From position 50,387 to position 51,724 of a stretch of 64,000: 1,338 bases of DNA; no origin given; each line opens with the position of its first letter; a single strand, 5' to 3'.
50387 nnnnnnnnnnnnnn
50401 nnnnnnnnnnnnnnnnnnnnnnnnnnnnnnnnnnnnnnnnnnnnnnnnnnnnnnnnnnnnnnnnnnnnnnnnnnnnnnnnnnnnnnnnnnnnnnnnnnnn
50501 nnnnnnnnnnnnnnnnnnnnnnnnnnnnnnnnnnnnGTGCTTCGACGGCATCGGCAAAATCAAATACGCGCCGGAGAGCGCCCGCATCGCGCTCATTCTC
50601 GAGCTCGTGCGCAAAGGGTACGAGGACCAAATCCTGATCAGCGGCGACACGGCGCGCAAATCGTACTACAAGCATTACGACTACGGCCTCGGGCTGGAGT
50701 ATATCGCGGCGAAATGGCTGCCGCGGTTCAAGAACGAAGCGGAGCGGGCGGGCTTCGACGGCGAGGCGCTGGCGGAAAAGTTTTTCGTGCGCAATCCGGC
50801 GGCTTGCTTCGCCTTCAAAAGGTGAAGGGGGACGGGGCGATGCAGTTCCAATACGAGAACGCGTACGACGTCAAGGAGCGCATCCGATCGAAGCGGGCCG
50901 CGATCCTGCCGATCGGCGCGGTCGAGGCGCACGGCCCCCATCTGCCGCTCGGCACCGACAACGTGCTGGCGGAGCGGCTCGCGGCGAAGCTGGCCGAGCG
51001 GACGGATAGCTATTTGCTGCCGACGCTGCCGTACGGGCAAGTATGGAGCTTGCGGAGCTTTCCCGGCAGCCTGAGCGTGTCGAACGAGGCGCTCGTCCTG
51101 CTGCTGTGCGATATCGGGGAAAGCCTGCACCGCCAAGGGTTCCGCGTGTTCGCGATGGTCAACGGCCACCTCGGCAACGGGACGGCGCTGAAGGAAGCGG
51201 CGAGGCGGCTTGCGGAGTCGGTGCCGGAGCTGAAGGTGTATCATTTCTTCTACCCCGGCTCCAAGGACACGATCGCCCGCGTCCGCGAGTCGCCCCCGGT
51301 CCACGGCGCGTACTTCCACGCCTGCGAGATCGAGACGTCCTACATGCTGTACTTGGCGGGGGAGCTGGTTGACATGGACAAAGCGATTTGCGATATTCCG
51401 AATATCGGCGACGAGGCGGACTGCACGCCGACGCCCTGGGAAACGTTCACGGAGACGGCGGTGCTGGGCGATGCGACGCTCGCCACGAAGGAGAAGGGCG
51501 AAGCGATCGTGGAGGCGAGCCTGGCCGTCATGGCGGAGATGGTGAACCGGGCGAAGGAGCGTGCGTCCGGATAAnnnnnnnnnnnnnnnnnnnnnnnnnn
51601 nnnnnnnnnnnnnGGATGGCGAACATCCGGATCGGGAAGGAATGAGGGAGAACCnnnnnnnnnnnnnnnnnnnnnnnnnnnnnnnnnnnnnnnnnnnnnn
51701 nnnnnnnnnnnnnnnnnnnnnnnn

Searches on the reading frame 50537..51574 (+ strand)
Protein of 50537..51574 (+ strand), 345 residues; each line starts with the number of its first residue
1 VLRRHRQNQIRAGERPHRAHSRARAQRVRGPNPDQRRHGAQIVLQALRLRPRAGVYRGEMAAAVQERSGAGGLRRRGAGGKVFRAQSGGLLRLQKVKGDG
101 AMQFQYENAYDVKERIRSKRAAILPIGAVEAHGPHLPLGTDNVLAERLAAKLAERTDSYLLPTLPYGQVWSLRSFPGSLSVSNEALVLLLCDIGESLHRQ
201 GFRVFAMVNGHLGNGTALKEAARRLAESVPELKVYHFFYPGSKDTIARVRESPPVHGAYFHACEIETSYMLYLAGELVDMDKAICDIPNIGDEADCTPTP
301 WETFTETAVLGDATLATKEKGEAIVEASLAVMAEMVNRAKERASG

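Call 78: search_protein_families(library=pfam, proteins=[window:50537-51574:+], max_evalue=0.0001)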
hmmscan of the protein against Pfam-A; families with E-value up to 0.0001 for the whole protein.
window:50537-51574:+ (345 aa): 1 family
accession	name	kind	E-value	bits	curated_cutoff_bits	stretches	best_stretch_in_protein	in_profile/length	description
PF02633.19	Creatininase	-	1.9e-65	221.1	31.3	1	110-335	6-237/238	Creatinine amidohydrolase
